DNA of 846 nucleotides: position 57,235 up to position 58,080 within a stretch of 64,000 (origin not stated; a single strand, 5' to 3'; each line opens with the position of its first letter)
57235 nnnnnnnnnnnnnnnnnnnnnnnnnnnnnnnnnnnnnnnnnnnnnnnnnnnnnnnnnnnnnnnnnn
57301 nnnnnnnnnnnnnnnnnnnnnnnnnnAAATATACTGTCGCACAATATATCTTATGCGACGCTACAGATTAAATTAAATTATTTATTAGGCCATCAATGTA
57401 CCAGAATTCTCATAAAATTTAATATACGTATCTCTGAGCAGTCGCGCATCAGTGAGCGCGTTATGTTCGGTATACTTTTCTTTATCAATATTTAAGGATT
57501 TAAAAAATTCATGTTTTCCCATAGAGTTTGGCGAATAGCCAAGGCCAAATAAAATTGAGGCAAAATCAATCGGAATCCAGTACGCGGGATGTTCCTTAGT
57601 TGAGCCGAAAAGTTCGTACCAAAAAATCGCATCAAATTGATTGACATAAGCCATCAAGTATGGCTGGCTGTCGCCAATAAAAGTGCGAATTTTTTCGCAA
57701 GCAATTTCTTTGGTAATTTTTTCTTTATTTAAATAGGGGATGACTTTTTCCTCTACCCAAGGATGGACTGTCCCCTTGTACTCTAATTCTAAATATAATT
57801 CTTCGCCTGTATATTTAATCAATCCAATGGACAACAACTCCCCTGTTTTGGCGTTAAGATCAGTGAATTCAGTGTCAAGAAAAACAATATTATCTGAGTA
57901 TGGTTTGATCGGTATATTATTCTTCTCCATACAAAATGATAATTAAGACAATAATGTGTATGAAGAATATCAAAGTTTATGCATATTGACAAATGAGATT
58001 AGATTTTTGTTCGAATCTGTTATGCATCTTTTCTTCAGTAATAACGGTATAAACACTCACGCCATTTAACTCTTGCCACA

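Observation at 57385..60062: Compact SOS-type module: Cheo box, then DinD-like, LexA, degenerate Y-family polymerase and DEDD exonuclease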

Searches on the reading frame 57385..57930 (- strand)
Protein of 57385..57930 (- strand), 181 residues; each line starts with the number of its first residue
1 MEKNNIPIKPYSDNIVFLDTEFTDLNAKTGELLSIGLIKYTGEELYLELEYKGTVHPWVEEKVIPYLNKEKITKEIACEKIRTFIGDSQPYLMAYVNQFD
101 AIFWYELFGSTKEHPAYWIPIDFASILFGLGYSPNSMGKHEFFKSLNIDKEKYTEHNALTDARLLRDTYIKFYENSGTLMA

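Call 7: search_protein_families(library=pfam, proteins=[window:57385-57930:-], max_evalue=0.01)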
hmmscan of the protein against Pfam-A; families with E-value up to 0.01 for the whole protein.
window:57385-57930:- (181 aa): 2 families
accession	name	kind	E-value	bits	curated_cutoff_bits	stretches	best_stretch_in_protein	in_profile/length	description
PF00929.31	RNase_T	-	0.00016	22.7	24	1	16-69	1-55/164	Exonuclease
PF16473.11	Rv2179c-like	-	0.00019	21.6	27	1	16-164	3-168/177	3'-5' exoribonuclease Rv2179c-like domain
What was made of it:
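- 57385..57930 (-): DEDDh 3'-5' exonuclease (181 aa), Rv2179c/RNase AS-like fold. Pfam hits fall below the gathering cutoffs (call 7).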

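Call 8: search_protein_families(library=ncbifam, proteins=[window:57385-57930:-], max_evalue=0.01)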
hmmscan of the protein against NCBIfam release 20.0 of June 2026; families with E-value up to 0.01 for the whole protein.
window:57385-57930:- (181 aa): 5 families
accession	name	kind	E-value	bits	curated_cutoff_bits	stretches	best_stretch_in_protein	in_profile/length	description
NF033638.1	RNase_AS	equivalog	4.3e-07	30.4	200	1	17-164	2-147/155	polyadenylate-specific 3'-exoribonuclease AS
NF006601.0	PRK09145.1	equivalog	0.00013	21.4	189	1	10-47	26-63/207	3'-5' exonuclease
TIGR01406.1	dnaQ_proteo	equivalog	0.00043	20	222.7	0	144-174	140-170/231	DNA polymerase III subunit epsilon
NF006602.0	PRK09146.1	subfamily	0.00044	19.6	266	0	14-57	48-91/239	3'-5' exonuclease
NF004316.1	PRK05711.1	equivalog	0.0015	18.2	196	0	141-172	138-169/234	DNA polymerase III subunit epsilon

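Call 34: find_homologous_proteins(query=window:57385-57930:-, max_evalue=0.001)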
Query window:57385-57930:- (181 aa): 504 proteins with E <= 0.001 among 568 candidates; the best 120 are listed.
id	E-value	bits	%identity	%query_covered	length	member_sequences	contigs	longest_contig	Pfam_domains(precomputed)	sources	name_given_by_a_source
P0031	6.3e-118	409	99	100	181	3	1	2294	-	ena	-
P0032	1.1e-89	317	80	93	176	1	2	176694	-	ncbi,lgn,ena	-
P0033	6.3e-89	315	78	93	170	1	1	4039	-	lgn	-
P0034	8.9e-89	314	77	94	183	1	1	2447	-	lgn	-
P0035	1.7e-88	314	81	93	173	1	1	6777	-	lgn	-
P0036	5.0e-79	283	72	92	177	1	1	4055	-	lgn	-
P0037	1.6e-78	281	73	91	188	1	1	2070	PF00929.32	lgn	-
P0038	1.9e-78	281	69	94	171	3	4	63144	-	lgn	-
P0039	2.7e-78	280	72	94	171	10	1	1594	-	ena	-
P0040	9.0e-78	279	73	91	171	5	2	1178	-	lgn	-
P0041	1.7e-77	278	71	94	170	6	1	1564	-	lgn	-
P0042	4.5e-77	276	71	92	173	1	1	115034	-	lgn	-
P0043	5.1e-77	276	70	93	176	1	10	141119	-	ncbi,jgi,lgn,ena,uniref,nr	ncbi:MAG: hypothetical protein UY92_C0006G0087 [Candidatus Magasanikbacteria bacterium GW2011_GWA2_5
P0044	2.6e-76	274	71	94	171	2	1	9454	-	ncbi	-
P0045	4.4e-76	273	67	93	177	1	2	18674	-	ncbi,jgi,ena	-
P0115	1.2e-62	229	61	92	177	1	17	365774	-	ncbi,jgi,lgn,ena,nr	ncbi:MAG TPA: hypothetical protein DCY48_01980 [Candidatus Magasanikbacteria bacterium]|nr:MAG: hypo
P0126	7.6e-62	227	60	92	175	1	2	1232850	PF00929.32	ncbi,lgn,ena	-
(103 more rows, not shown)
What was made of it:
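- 57385..57930 (-): More than 500 homologues, mostly Magasanikbacteria (call 34).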

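Call 35: find_encoding_contigs(protein=P0032, flank=6000, max_places=2)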
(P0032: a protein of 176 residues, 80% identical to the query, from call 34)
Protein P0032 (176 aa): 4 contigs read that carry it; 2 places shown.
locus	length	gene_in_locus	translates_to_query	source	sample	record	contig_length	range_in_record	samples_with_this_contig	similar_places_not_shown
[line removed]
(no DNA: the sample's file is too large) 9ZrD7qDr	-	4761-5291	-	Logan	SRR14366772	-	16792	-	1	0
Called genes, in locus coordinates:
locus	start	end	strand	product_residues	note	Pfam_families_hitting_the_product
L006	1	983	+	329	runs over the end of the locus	PF02615:Ldh_2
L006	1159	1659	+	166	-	-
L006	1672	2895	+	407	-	PF01551:Peptidase_M23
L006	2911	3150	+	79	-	-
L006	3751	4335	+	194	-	PF00717:Peptidase_S24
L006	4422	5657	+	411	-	PF00817:IMS, PF11799:IMS_C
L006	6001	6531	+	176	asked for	-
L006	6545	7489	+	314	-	PF02585:PIG-L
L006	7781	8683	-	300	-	PF08478:POTRA_1 (weak)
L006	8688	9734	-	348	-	PF02388:FemAB, PF13480:Acetyltransf_6, PF02388:FemAB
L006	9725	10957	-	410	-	PF01041:DegT_DnrJ_EryC1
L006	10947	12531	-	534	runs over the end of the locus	PF08245:Mur_ligase_M, PF02875:Mur_ligase_C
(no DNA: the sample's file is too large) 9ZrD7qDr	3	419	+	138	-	?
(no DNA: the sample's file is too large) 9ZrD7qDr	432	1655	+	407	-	PF01551:Peptidase_M23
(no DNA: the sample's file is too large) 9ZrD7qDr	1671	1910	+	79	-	-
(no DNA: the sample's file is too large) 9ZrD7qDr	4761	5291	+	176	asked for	-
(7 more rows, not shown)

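Call 36: find_encoding_contigs(protein=P0043, flank=6000, max_places=2)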
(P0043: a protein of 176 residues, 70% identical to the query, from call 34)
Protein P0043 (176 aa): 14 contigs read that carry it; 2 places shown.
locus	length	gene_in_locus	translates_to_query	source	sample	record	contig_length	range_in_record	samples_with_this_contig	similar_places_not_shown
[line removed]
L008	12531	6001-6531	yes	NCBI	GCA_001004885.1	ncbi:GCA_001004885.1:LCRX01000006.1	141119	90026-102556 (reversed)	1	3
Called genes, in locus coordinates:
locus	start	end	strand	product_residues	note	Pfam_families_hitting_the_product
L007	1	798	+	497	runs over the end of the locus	PF00749:tRNA-synt_1c, PF19269:Anticodon_2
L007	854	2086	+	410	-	PF01551:Peptidase_M23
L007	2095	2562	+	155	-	-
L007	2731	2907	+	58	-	-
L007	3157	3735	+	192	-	PF00717:Peptidase_S24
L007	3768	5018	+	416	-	PF00817:IMS, PF11799:IMS_C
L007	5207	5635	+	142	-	PF27148:Slr1353_N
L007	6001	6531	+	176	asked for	-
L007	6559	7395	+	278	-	PF01636:APH, PF03881:Fructosamin_kin (weak)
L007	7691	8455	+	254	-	PF02585:PIG-L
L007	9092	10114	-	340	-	PF08478:POTRA_1 (weak)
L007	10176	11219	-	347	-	PF02388:FemAB, PF13480:Acetyltransf_6 (weak), PF02388:FemAB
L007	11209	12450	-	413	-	PF01041:DegT_DnrJ_EryC1, PF00155:Aminotran_1_2 (weak), PF01041:DegT_DnrJ_EryC1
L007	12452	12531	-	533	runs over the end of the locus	PF08245:Mur_ligase_M, PF02875:Mur_ligase_C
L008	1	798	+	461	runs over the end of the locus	PF00749:tRNA-synt_1c, PF19269:Anticodon_2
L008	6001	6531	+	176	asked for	-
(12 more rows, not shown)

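Call 37: find_encoding_contigs(protein=P0115, flank=6000, max_places=2)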
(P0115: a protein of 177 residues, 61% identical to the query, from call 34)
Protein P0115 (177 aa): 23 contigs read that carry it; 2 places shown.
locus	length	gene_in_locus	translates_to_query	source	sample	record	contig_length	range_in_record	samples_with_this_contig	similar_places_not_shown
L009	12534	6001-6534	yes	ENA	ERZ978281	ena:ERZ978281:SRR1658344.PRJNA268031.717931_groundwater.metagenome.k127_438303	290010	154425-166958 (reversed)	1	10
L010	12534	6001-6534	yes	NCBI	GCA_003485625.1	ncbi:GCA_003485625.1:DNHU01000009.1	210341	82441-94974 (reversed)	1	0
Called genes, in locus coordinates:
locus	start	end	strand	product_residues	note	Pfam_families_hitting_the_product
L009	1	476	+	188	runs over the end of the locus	PF01145:Band_7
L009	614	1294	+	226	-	PF01628:HrcA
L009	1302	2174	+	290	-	PF00293:NUDIX, PF14815:NUDIX_4 (weak), PF01025:GrpE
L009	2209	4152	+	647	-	PF00012:HSP70, PF06723:MreB_Mbl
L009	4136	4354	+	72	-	-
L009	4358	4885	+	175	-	-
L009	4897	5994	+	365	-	PF00226:DnaJ, PF01556:DnaJ_C, PF00684:DnaJ_CXXCXGXG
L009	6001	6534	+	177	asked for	-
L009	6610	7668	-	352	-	PF08478:POTRA_1 (faint)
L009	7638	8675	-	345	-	PF02388:FemAB, PF13480:Acetyltransf_6, PF02388:FemAB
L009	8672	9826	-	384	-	PF00155:Aminotran_1_2, PF01041:DegT_DnrJ_EryC1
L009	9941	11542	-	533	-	PF08245:Mur_ligase_M, PF02875:Mur_ligase_C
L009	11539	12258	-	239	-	PF00561:Abhydrolase_1, PF00975:Thioesterase (weak), PF12146:Hydrolase_4, PF12697:Abhydrolase_6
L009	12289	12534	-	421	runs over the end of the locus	PF02403:Seryl_tRNA_N, PF00587:tRNA-synt_2b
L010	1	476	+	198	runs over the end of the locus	PF01145:Band_7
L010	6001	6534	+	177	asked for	-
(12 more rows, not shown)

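Call 38: find_encoding_contigs(protein=P0126, flank=6000, max_places=2)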
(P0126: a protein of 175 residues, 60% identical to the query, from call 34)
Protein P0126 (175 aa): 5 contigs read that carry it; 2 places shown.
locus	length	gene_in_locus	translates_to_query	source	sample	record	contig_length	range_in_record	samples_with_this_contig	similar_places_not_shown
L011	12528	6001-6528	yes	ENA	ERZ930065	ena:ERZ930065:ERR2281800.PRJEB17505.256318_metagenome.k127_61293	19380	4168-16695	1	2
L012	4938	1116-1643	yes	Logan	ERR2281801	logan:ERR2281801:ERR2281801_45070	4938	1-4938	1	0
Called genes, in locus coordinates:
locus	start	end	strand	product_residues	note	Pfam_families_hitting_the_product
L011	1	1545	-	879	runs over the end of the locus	PF02861:Clp_N, PF23569:NBD_SMAX1, PF00004:AAA, PF17871:AAA_lid_9, PF00158:Sigma54_activat, PF07724:AAA_2, PF00004:AAA, PF07728:AAA_5, +11 more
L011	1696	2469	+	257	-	PF03808:Glyco_tran_WecG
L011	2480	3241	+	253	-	PF22435:MRM3-like_sub_bind, PF08032:SpoU_sub_bind (weak), PF00588:SpoU_methylase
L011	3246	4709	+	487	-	PF00749:tRNA-synt_1c, PF19269:Anticodon_2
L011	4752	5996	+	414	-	PF01551:Peptidase_M23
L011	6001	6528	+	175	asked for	PF00929:RNase_T (faint)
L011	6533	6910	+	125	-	-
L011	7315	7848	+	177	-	-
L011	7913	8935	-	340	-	PF08478:POTRA_1 (weak)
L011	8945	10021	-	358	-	PF02388:FemAB, PF13480:Acetyltransf_6 (weak), PF02388:FemAB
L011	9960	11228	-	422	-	PF01041:DegT_DnrJ_EryC1, PF00155:Aminotran_1_2 (weak), PF01041:DegT_DnrJ_EryC1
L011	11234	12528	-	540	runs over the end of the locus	PF08245:Mur_ligase_M, PF02875:Mur_ligase_C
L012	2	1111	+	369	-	?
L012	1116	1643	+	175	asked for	PF00929:RNase_T (faint)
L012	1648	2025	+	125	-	-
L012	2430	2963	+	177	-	-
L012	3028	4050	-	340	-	PF08478:POTRA_1 (weak)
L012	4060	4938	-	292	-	?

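Call 44: search_protein_families(library=phrogs, proteins=[window:57385-57930:-], max_evalue=0.001)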
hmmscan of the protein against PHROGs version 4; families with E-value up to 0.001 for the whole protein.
window:57385-57930:- (181 aa): 2 families
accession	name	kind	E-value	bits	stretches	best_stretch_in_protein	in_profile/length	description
phrog_2259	-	DNA, RNA and nucleotide metabolism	5.8e-22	79.2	1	14-176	7-176/186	Rnase H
phrog_192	-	DNA, RNA and nucleotide metabolism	5.5e-10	40.1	1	10-173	103-271/397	DNA polymerase exonuclease subunit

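Call 70: predict_structure(alignment_id=A5)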
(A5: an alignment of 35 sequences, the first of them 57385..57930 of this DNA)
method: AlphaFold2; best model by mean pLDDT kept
length: 181 residues; sequences in the alignment: 35
mean_pLDDT: 92.0   pTM: 0.88
mean pLDDT of the five models: 92.0, 91.0, 90.9, 89.9, 89.6
residues with pLDDT >= 90: 146; 70-90: 27; 50-70: 7; < 50: 1
segments of 3 or more residues with pLDDT < 50: none
pLDDT, mean of each block of 10 residues (from residue 1): 76 96 93 97 98 96 96 97 95 91 88 83 95 95 96 94 98 77 48
secondary structure, 60 per line:
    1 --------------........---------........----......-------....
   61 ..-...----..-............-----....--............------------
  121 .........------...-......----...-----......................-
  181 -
elements in order: E15-22 E32-39 E44-49 H57-62 H74-85 E91-94 H97-108 H123-129 H140-145 H158-179
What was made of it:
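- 57385..57930 (-): AlphaFold pLDDT 92 (call 70).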

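Call 72: fold_search(model_id=the predicted structure, library=pdb)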
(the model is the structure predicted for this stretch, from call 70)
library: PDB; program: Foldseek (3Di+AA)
matches with E <= 10: 908; with E <= 0.001: 129
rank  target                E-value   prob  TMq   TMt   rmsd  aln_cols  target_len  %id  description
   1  6s0m_A                1.0e-08  1.00  0.65  0.73   4.1       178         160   21  Structural and dynamic studies provide insights into specificity and allosteric regulation of Ribonuclease AS, a key e (released 2019-08-28)
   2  4hec_B                2.2e-08  1.00  0.65  0.71   4.1       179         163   21  Crystal structure of a putative uncharacterized protein from Mycobacterium tuberculosis (released 2012-10-17)
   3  4oke_B                4.1e-08  1.00  0.64  0.73   4.1       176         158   20  Structure of RNase AS, a polyadenylate-specific exoribonuclease affecting mycobacterial virulence in vivo (released 2014-05-21)
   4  4oke_A                5.2e-08  1.00  0.65  0.73   4.0       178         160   21  Structure of RNase AS, a polyadenylate-specific exoribonuclease affecting mycobacterial virulence in vivo (released 2014-05-21)
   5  3nh1_C                6.6e-08  1.00  0.67  0.60   4.9       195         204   20  Crystal structure of RNase T in complex with a preferred ssDNA (TAGG) with two Mg in the active site (released 2011-02-16)
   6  3v9x_B                7.5e-08  1.00  0.61  0.54   5.5       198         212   19  Crystal structure of RNase T in complex with a preferred ssDNA (AAA) with two Mg in the active site (released 2012-07-11)
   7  3v9u_B                8.0e-08  1.00  0.68  0.60   5.1       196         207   19  Crystal structure of RNase T in complex with a preferred ssDNA (AAT) with two Mg in the active site (released 2012-07-11)
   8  4kb0_B                8.0e-08  1.00  0.63  0.57   5.5       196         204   18  Crystal structure of RNase T in complex with a bluge DNA (Two nucleotide insertion CC ) (released 2014-03-05)
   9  3nh1_D                8.5e-08  1.00  0.61  0.55   5.7       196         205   18  Crystal structure of RNase T in complex with a preferred ssDNA (TAGG) with two Mg in the active site (released 2011-02-16)
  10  3va0_A                9.0e-08  1.00  0.61  0.55   5.4       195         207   19  Crystal structure of RNase T in complex with a di-nucleotide product (GG) with one Mg in the active site (released 2012-07-11)
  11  6s0m_B                9.6e-08  1.00  0.66  0.75   3.7       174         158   20  Structural and dynamic studies provide insights into specificity and allosteric regulation of Ribonuclease AS, a key e (released 2019-08-28)
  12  3v9u_C                9.6e-08  1.00  0.62  0.55   5.4       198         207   19  Crystal structure of RNase T in complex with a preferred ssDNA (AAT) with two Mg in the active site (released 2012-07-11)
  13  3ngy_B                1.1e-07  1.00  0.58  0.53   5.8       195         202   17  Crystal structure of RNase T (E92G mutant) (released 2011-02-16)
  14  3v9x_C                1.2e-07  1.00  0.65  0.59   5.1       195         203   18  Crystal structure of RNase T in complex with a preferred ssDNA (AAA) with two Mg in the active site (released 2012-07-11)
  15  3v9x_A                1.2e-07  1.00  0.61  0.53   5.5       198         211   19  Crystal structure of RNase T in complex with a preferred ssDNA (AAA) with two Mg in the active site (released 2012-07-11)
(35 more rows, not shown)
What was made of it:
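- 57385..57930 (-): Best PDB matches are RNase AS, RNase T and Pol III epsilon, TM about 0.65 (call 72).
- On DEDDh 3'-5' exonuclease superfamily: Structural similarity is TM about 0.65 (call 72).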

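Call 107: search_protein_families(library=padloc, proteins=[window:57385-57930:-], max_evalue=0.001)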
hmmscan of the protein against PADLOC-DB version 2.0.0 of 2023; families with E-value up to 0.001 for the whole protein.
window:57385-57930:- (181 aa): 1 family
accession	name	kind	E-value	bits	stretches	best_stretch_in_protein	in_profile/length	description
PDLC01247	DEDDh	-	9.9e-09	34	1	16-168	1-137/139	"CAS-I,CAS-II,CAS-III,CAS-IV,CAS-V,CAS-VI; associated"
